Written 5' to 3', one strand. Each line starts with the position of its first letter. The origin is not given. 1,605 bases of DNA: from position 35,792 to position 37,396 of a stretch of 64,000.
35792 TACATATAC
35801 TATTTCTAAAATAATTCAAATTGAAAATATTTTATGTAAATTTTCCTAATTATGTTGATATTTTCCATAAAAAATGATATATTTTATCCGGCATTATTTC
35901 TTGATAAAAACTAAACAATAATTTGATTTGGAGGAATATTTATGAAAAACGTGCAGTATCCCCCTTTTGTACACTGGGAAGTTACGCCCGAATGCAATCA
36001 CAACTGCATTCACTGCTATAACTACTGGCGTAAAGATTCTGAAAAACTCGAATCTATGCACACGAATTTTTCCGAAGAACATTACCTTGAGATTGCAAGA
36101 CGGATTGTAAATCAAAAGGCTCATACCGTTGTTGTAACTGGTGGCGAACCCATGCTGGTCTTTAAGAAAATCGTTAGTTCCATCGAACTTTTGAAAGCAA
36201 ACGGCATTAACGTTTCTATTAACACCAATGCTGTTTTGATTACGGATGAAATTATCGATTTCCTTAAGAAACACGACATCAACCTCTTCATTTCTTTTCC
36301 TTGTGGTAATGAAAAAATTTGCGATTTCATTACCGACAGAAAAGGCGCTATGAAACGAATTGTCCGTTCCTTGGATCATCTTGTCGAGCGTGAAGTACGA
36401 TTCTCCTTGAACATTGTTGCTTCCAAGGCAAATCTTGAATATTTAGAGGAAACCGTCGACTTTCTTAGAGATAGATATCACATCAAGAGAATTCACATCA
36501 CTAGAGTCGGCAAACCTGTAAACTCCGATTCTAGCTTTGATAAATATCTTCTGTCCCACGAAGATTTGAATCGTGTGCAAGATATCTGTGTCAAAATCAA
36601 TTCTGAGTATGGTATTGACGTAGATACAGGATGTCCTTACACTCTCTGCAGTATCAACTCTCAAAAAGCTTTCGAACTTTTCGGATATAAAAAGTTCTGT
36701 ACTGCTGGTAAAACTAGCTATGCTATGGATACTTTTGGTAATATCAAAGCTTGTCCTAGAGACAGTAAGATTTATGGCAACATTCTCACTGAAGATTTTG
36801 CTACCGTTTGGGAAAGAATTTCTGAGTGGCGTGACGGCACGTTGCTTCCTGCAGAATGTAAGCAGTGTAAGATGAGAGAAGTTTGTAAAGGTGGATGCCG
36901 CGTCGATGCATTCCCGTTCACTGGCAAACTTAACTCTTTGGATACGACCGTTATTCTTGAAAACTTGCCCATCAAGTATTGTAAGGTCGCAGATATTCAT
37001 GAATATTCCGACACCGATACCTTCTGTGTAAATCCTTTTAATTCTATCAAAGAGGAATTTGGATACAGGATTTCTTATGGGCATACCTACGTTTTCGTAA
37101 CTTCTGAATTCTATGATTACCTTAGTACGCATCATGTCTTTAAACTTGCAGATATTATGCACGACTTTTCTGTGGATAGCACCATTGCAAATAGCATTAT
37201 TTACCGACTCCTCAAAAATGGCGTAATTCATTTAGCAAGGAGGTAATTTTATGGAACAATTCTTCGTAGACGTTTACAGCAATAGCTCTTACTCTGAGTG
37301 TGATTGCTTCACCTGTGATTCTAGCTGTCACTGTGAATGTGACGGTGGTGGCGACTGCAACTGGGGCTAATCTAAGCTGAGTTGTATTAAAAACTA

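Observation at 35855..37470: Minimal RiPP-like unit: radical SAM/SPASM enzyme translationally coupled to an untracked 39-aa, 7-Cys acidic peptide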

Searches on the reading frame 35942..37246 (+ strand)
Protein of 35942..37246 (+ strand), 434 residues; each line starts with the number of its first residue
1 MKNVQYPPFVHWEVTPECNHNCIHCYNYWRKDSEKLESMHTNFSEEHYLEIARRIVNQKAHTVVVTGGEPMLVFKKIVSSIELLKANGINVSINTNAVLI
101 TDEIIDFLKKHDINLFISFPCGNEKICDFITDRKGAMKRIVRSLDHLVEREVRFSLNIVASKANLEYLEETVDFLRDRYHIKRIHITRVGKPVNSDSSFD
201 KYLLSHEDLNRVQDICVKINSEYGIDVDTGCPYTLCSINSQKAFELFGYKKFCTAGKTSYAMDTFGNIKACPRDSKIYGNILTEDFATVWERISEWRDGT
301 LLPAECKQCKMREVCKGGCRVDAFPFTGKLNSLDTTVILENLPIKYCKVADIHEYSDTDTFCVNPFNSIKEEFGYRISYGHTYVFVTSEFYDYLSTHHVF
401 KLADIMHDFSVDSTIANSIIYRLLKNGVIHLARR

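Call 3: search_protein_families(library=ncbifam, proteins=[window:35942-37246:+], max_evalue=1)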
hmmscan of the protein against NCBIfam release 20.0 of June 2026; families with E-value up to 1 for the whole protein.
window:35942-37246:+ (434 aa): 86 families (the best 25 are shown)
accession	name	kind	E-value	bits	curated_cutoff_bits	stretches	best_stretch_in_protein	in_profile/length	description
NF041298.1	rSAM_mat_DynA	equivalog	1.1e-27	97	450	1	15-335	8-337/356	dynobactin maturation radical SAM/SPASM protein DynA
NF047865.1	rSAM_PapB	equivalog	1.3e-25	90.3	340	1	14-331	9-328/330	PapB family radical SAM/SPASM ranthipeptide maturase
TIGR03962.1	mycofact_rSAM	equivalog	2.8e-25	89.2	265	1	7-330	11-324/339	mycofactocin radical SAM maturase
TIGR04545.1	rSAM_ahbD_hemeb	equivalog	5.8e-24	85.1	500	1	10-329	2-327/339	heme b synthase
TIGR04133.1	rSAM_w_lipo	hypoth_equivalog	9.2e-24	84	425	1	10-318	26-330/350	TIGR04133 family radical SAM/SPASM protein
TIGR04055.1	rSAM_NirJ2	equivalog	1.2e-23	84.2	500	1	10-324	2-309/326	putative heme d1 biosynthesis radical SAM protein NirJ2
TIGR04303.1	GeoRSP_rSAM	equivalog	3.7e-22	79.3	400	1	7-335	4-322/325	GeoRSP system radical SAM/SPASM protein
NF045574.1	sacti_mat_StsB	exception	5.1e-20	71.8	625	1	10-323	98-399/466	StsB family radical SAM/SPASM domain sactipeptide maturase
TIGR04347.1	pseudo_SAM_Halo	equivalog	7.2e-19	68.3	525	1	5-339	35-385/390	TIGR04347 family pseudo-SAM/SPASM protein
NF038283.1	viperin_w_prok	equivalog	7.4e-19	68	180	1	10-216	4-222/281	viperin family antiviral radical SAM protein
TIGR03906.1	quino_hemo_SAM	equivalog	8.2e-19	67.6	453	1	13-325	99-420/467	quinohemoprotein amine dehydrogenase maturation protein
TIGR04053.2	TIGR04053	equivalog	9.9e-19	67.8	395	2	5-229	5-223/366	TIGR04053 family radical SAM/SPASM domain-containing protein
TIGR04054.1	rSAM_NirJ1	equivalog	2.2e-18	66.1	650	2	7-185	35-206/387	putative heme d1 biosynthesis radical SAM protein NirJ1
NF041707.1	rSAM_YhhB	equivalog_domain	4.7e-18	65.2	445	1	14-151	8-156/369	cyclophane-forming radical SAM/SPASM peptide maturase YhhB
TIGR03942.1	sulfatase_rSAM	equivalog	9.6e-18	64.4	349.45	1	15-323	8-328/363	anaerobic sulfatase maturase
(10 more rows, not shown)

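Call 4: search_protein_families(library=pfam, proteins=[window:35942-37246:+], max_evalue=1)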
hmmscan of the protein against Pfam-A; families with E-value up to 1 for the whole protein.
window:35942-37246:+ (434 aa): 2 families
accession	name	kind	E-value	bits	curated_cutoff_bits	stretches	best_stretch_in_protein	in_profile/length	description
PF04055.27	Radical_SAM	-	5e-22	79.3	29.5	1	13-175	2-166/166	Radical SAM superfamily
PF13353.11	Fer4_12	-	1.9e-07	31.9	22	1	17-110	14-108/137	4Fe-4S single cluster domain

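Call 6: find_homologous_proteins(query=window:35942-37246:+)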
Query window:35942-37246:+ (434 aa): 526 proteins with E <= 0.001 among 4102 candidates; the best 120 are listed.
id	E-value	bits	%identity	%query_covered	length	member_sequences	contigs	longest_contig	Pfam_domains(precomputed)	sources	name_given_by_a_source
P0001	0.0e+0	1012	100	100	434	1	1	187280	PF04055.28,PF13353.12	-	-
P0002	1.0e-237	807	79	100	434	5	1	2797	PF04055.28,PF13353.12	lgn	-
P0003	3.6e-221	753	73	100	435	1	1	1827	PF04055.28,PF13353.12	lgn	-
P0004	1.0e-219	748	73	100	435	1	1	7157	PF04055.28,PF13353.12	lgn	-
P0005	2.8e-214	730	71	100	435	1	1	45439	PF13186.12,PF04055.28,PF13353.12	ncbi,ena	-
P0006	7.3e-214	729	71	100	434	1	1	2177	PF13186.12,PF04055.28,PF13353.12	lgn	-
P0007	1.2e-212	725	71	100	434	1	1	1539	PF13186.12,PF04055.28,PF13353.12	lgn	-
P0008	2.1e-210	717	71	99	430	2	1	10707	PF04055.28,PF13353.12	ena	-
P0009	3.1e-207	707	68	100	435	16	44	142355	PF04055.28,PF13353.12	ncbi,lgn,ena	-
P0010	3.3e-206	704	68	100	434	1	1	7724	PF13186.12,PF04055.28,PF13353.12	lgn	-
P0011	1.1e-205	702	67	100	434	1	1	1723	PF04055.28,PF13353.12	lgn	-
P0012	5.5e-205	700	68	100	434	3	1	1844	PF04055.28,PF13353.12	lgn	-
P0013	1.6e-203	695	66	100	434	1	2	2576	PF04055.28,PF13353.12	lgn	-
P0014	2.4e-203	694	68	100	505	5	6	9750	PF04055.28,PF13353.12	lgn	-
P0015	1.1e-202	692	74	91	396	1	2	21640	PF04055.28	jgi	-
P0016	8.3e-202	689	66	100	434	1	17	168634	PF04055.28,PF13353.12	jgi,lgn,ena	-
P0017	1.5e-199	682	66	100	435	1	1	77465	PF04055.28,PF13353.12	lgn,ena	-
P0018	2.0e-195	668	65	100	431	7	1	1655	PF13186.12,PF04055.28,PF13353.12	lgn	-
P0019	6.6e-191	653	62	100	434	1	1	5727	PF04055.28,PF13353.12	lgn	-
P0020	4.7e-185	634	82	74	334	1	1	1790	PF13186.12,PF04055.28,PF13353.12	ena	-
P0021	8.9e-178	610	58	99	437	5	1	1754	PF13186.12,PF04055.28,PF13353.12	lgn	-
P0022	7.7e-170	584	57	99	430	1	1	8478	PF04055.28,PF13353.12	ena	-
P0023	3.7e-164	565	57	99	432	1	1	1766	PF13186.12,PF04055.28,PF13353.12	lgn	-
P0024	4.5e-162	558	56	99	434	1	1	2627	PF13186.12,PF04055.28,PF13353.12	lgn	-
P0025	3.3e-161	555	55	99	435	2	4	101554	PF04055.28,PF13353.12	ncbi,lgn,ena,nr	ncbi:MAG: radical SAM protein [Clostridia bacterium]|nr:radical SAM protein [Clostridia bacterium]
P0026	9.8e-160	551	55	99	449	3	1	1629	PF04055.28,PF13353.12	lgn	-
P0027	9.6e-159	547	56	99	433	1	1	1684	PF04055.28,PF13353.12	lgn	-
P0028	4.3e-157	542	55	99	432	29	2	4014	PF04055.28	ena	-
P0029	7.1e-156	538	53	99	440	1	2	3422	PF04055.28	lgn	-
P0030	2.9e-155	536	54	99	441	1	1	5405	PF13186.12,PF04055.28,PF13353.12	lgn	-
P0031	3.9e-155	535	53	99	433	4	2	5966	PF04055.28,PF13353.12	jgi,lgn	-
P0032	1.7e-154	533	51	100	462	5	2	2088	PF04055.28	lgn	-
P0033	4.8e-154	532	53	99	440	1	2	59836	PF13186.12,PF04055.28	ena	-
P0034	7.6e-152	525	52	98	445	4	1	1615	PF13186.12,PF04055.28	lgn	-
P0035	9.4e-152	524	53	99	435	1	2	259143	PF04055.28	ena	-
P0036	3.1e-151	522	51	99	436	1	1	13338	PF13186.12,PF04055.28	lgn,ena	-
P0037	3.4e-150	519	52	99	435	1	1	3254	PF13186.12,PF04055.28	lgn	-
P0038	4.8e-150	519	52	99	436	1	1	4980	PF13186.12,PF04055.28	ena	-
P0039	8.4e-150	518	52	99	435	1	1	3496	PF13186.12,PF04055.28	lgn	-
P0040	1.3e-149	517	52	99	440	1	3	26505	PF13186.12,PF04055.28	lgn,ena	-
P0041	4.3e-149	515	52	99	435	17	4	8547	PF13186.12,PF04055.28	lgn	-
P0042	6.9e-149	515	52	100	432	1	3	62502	PF13186.12,PF04055.28,PF13353.12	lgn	-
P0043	1.1e-147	511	53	97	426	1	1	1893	PF04055.28,PF13353.12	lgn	-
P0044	7.5e-147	508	52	99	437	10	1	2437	PF13186.12,PF04055.28,PF13353.12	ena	-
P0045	4.3e-146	506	50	99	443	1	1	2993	PF13186.12,PF04055.28,PF13353.12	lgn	-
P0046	6.5e-146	505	50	99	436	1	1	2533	PF13186.12,PF04055.28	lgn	-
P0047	9.0e-146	504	52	98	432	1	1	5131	PF13186.12,PF04055.28,PF13353.12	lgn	-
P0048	1.0e-145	504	51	99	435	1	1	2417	PF13186.12,PF04055.28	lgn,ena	-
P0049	2.2e-145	503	51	99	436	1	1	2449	PF13186.12,PF04055.28,PF13353.12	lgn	-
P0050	2.2e-145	503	51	99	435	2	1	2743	PF13186.12,PF04055.28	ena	-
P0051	3.6e-145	503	52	99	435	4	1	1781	PF13186.12,PF04055.28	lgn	-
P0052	7.3e-145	501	51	99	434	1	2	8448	PF04055.28,PF13353.12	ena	-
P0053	1.4e-144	501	51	99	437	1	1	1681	PF13186.12,PF04055.28,PF13353.12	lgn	-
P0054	2.2e-144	500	51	99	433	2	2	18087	PF13186.12,PF04055.28,PF13353.12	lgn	-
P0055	2.1e-143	497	52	99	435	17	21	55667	PF13186.12,PF04055.28,PF13353.12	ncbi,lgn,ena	-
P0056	2.1e-142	493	50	99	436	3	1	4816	PF13186.12,PF04055.28,PF13353.12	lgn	-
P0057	3.6e-142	493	50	99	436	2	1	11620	PF13186.12,PF04055.28,PF13353.12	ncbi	-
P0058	2.5e-141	490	50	99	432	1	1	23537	PF04055.28,PF13353.12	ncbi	-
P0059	2.5e-141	490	49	99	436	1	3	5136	PF04055.28,PF13353.12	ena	-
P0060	3.0e-141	490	50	99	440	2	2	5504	PF04055.28,PF13353.12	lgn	-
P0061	3.6e-141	489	52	99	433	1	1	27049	PF04055.28,PF13353.12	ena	-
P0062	1.2e-140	488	50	99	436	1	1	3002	PF13186.12,PF04055.28,PF13353.12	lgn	-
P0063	3.4e-140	486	49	99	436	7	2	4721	PF13186.12,PF04055.28,PF13353.12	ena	-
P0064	4.1e-140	486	49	99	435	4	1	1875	PF04055.28,PF13353.12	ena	-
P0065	1.7e-139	484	50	99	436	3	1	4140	PF04055.28,PF13353.12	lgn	-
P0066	4.7e-139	482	49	99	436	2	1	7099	PF04055.28,PF13353.12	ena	-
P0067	8.3e-139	482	47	99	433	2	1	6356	PF13186.12,PF04055.28,PF13353.12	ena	-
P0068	9.0e-139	481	50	99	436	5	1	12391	PF04055.28,PF13353.12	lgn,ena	-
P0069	1.0e-138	481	49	99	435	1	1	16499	PF13186.12,PF04055.28,PF13353.12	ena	-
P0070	3.5e-138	479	48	99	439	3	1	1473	PF13186.12,PF04055.28,PF13353.12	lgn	-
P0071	3.6e-138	479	49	99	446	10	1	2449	PF13186.12,PF04055.28,PF13353.12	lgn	-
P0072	8.6e-137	475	47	99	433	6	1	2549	PF04055.28,PF13353.12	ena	-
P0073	1.7e-136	474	48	99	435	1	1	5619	PF04055.28,PF13353.12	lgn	-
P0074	2.0e-136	474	47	99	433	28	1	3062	PF13186.12,PF04055.28,PF13353.12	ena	-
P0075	2.2e-136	474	48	99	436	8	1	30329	PF04055.28,PF13353.12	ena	-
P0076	3.2e-136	473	48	99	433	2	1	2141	PF13186.12,PF04055.28,PF13353.12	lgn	-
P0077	3.3e-136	473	51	97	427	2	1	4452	PF04055.28,PF13353.12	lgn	-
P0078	4.6e-136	473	48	99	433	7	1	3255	PF13186.12,PF04055.28,PF13353.12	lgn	-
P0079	6.8e-136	472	48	99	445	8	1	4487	PF13186.12,PF04055.28,PF13353.12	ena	-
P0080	9.9e-136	471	50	98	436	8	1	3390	PF04055.28,PF13353.12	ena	-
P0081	2.2e-135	470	48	99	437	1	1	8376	PF04055.28,PF13353.12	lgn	-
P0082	1.5e-134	467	48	99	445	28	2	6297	PF13186.12,PF04055.28,PF13353.12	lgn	-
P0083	1.6e-134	467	48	98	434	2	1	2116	PF13186.12,PF04055.28,PF13353.12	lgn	-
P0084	7.2e-134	465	47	99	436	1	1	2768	PF13186.12,PF04055.28,PF13353.12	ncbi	-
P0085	1.2e-133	465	48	99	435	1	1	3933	PF04055.28,PF13353.12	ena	-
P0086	1.6e-133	464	48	98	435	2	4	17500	PF13186.12,PF04055.28,PF13353.12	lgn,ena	-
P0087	3.1e-133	463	49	100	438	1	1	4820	PF04055.28,PF13353.12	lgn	-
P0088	1.0e-132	461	48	98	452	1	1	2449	PF13186.12,PF04055.28,PF13353.12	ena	-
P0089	4.9e-132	459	49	99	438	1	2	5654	PF04055.28,PF13353.12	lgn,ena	-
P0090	4.2e-131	456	48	99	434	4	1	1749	PF04055.28,PF13353.12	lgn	-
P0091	1.3e-130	455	48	97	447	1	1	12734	PF04055.28,PF13353.12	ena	-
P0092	1.7e-130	454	47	99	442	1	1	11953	PF13186.12,PF04055.28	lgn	-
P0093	7.4e-130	452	47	99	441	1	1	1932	PF13186.12,PF04055.28,PF13353.12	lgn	-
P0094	1.0e-129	452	47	99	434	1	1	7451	PF13186.12,PF04055.28,PF13353.12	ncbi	-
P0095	1.1e-129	451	47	99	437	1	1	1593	PF04055.28,PF13353.12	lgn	-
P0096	1.1e-127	445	46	99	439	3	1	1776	PF13186.12,PF04055.28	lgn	-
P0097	1.8e-127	444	47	99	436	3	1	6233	PF04055.28,PF13353.12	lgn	-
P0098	4.9e-127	443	53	85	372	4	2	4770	PF04055.28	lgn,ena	-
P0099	1.2e-126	441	68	64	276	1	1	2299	PF13186.12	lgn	-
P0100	3.5e-126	440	46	100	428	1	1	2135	PF04055.28,PF13353.12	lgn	-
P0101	8.2e-126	439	45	99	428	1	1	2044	PF04055.28,PF13353.12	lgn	-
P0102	4.8e-125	436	44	100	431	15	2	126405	PF04055.28,PF13353.12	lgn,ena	-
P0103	5.9e-125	436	46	99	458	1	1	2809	PF13186.12,PF04055.28,PF13353.12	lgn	-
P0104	6.3e-125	436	45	99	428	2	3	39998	PF04055.28,PF13353.12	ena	-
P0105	2.4e-124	434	45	100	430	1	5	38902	PF04055.28,PF13353.12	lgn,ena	-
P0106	4.7e-124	433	44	100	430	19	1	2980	PF04055.28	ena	-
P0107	2.7e-123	430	45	99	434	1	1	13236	PF13186.12,PF04055.28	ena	-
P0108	3.7e-123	430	44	100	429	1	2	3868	PF04055.28,PF13353.12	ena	-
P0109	1.2e-122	428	44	99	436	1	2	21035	PF04055.28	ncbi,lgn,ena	-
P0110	1.6e-122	428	43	100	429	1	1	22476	PF04055.28,PF13353.12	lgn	-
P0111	2.9e-122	427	46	99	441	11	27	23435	PF04055.28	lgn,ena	-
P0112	4.3e-122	426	45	100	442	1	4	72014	PF04055.28,PF13353.12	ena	-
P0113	1.8e-121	424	47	98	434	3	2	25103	PF04055.28,PF13353.12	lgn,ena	-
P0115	5.6e-119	416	43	97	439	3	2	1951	PF13186.12,PF04055.28,PF13353.12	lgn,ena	-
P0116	1.1e-118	415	43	99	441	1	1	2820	PF04055.28,PF13353.12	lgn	-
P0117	1.1e-118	415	43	100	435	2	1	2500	PF04055.28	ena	-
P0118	1.3e-118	415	43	100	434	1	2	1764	PF13186.12,PF04055.28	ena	-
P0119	1.6e-118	415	44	99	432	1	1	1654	PF13186.12,PF04055.28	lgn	-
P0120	1.9e-118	414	43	99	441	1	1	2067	PF04055.28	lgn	-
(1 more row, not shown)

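Call 10: find_related_loci(query=A1, collection=genome_contigs, flank=5000)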
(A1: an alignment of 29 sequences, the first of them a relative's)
Query A1 (434 aa) in genome_contigs; peptide patterns used: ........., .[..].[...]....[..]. (x = any residue, [..] = any of these).
85 stretches matched a pattern; 34 encode a relative of the query (tblastn E <= 1e-3); 34 distinct loci.
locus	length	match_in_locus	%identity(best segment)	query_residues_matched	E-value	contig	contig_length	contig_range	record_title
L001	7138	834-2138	71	1-434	0e+0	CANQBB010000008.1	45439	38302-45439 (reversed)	MAG: uncultured Clostridia bacterium isolate Lapin-004__bin13 genome assembly, contig: Lapin-004__NODE_900_length_45439_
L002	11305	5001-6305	68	1-434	0e+0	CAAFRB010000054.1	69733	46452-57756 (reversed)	MAG TPA_asm: Clostridia bacterium, isolate HGM13621, WGS project CAAFRB010000000 data, contig: SRS259555_50_k89_50649, w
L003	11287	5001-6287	55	1-429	3e-166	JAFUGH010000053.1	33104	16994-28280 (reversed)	MAG: Clostridia bacterium isolate RGIG4468 Roe_deer_Omasum-5__c76468, whole genome shotgun sequence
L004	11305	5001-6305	51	1-434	2e-159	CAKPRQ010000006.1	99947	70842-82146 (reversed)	MAG: uncultured Clostridia bacterium isolate REFINED_METABAT215_TOP10_CONTIGS_1500_ASSEMBLY_K77_MERGED__Hadza_MoBio_hadz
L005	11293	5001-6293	52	1-430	4e-151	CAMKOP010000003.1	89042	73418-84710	MAG: uncultured Candidatus Saccharibacteria bacterium isolate SRR12081303_bin.63_metaWRAP_v1.3_MAG genome assembly, cont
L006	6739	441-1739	52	1-430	1e-149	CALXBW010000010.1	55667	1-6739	MAG: uncultured Clostridia bacterium isolate BRZ_MK__bin25 genome assembly, contig: BRZ_MK__NODE_554_length_55667_cov_9.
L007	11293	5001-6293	52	1-430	1e-146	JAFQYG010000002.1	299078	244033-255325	Candidatus Saccharibacteria bacterium isolate RGIG2260 Goat_Duodenum-2__c14, whole genome shotgun sequence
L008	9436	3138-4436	50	1-430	6e-146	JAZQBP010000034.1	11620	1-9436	MAG: Candidatus Nanosyncoccus sp. isolate T1900044640_TS20190106.MAGScoT_cleanbin_000039 SGB_1241_k141_473564, whole gen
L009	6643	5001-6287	50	1-429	2e-144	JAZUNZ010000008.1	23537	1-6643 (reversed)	MAG: Clostridia bacterium isolate T1900044879_TS20190345.MAGScoT_cleanbin_000011 SGB_3199_k141_2252960, whole genome sho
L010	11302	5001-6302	48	1-431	7e-141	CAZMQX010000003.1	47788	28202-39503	MAG TPA_asm: uncultured Candidatus Saccharibacteria bacterium isolate SRP278969_co1_386 genome assembly, contig: NODE_52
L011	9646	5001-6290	47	1-429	6e-141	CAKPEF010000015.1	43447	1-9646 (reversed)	MAG: uncultured Clostridia bacterium isolate REFINED_METABAT215_TOP10_CONTIGS_1500_ASSEMBLY_K77_MERGED__Hadza_MoBio_hadz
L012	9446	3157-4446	44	2-430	5e-126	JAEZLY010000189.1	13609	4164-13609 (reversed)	MAG: Bacillota bacterium isolate OH_CDB_8 k127_630901, whole genome shotgun sequence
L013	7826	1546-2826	44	1-431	9e-124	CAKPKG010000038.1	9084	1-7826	MAG: uncultured Clostridia bacterium isolate REFINED_METABAT215_TOP10_CONTIGS_1500_ASSEMBLY_K77_MERGED__Hadza_PheChl_Fib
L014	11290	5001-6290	42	2-431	3e-120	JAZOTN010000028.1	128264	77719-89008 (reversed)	MAG: Lachnospiraceae bacterium isolate T1900045539_YK20190233.MAGScoT_cleanbin_000003 SGB_7786_k141_1130998, whole genom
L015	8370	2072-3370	40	2-430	2e-112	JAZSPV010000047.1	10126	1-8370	MAG: Faecousia sp. isolate T1900044545_TS20190011.MAGScoT_cleanbin_000033 SGB_125_k141_1420325, whole genome shotgun seq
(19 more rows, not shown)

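Call 15: search_protein_families(library=pfam, proteins=[L006:1928-2647:-, L005:6499-7461:+, L005:7500-9248:+, L015:3968-4984:+, L015:5000-6364:+, L011:4073-4804:-], max_evalue=0.1)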
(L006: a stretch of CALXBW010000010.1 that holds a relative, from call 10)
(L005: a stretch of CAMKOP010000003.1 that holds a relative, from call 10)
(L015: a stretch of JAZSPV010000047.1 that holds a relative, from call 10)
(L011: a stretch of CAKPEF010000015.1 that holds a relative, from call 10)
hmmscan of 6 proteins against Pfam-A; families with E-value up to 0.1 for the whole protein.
L006:1928-2647:- (239 aa): 5 families
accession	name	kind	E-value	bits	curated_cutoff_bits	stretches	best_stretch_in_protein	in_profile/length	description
PF13485.12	Peptidase_MA_2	-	6.7e-07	29.7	32.4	1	108-218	68-169/201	Peptidase MA superfamily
PF01433.26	Peptidase_M1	-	0.033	14.2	27.7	1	109-141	70-104/218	Peptidase family M1 domain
PF05856.17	ARPC4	-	0.04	13.9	22.2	1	190-231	109-148/167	ARP2/3 complex 20 kDa subunit (ARPC4)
PF09494.16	Slx4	-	0.067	13.6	24.8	0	120-159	15-53/60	Slx4 endonuclease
PF10263.15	SprT-like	-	0.084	13.2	25.6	0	68-121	21-76/108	SprT-like family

L005:6499-7461:+ (320 aa): 1 family
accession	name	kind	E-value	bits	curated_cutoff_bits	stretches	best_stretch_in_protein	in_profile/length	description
PF09824.15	ArsR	-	0.0053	16.9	28.6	0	3-41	18-56/159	ArsR transcriptional regulator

L005:7500-9248:+ (582 aa): 1 family
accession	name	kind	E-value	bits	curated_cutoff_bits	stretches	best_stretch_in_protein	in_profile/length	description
PF00343.26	Phosphorylase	-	3.7e-14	52.4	27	1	207-510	240-580/713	Carbohydrate phosphorylase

L015:3968-4984:+ (338 aa): 3 families
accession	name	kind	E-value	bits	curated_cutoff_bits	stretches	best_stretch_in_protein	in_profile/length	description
PF04055.27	Radical_SAM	-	6e-18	66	29.5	1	11-155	2-144/166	Radical SAM superfamily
PF13186.11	SPASM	-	8.6e-09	36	21.5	1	245-303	1-66/67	Iron-sulfur cluster-binding domain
PF13353.11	Fer4_12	-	4.7e-06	27.4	22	1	14-125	13-118/137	4Fe-4S single cluster domain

L015:5000-6364:+ (454 aa): 3 families
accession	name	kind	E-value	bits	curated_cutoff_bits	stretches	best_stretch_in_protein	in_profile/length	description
PF04055.27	Radical_SAM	-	2.5e-16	60.8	29.5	1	100-265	1-160/166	Radical SAM superfamily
PF13353.11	Fer4_12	-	1.8e-09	38.5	22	1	106-227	15-127/137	4Fe-4S single cluster domain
PF07948.16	Nairovirus_GP38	-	0.08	12.9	25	0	74-125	11-62/243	Nairovirus GP38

L011:4073-4804:- (243 aa): 5 families
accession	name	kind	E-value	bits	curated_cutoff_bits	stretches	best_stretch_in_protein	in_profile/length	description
PF01752.23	Peptidase_M9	-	0.0002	21.2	26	1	98-215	150-259/289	Collagenase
PF13485.12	Peptidase_MA_2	-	0.00028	21.2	32.4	1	106-216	70-167/201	Peptidase MA superfamily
PF01433.26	Peptidase_M1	-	0.022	14.8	27.7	0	100-142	61-105/218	Peptidase family M1 domain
PF07607.17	DUF1570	-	0.037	14.8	22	0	107-214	2-118/129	Protein of unknown function (DUF1570)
PF07388.17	A-2_8-polyST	-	0.055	13.5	23.3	1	119-228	116-194/316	Alpha-2,8-polysialyltransferase (POLYST)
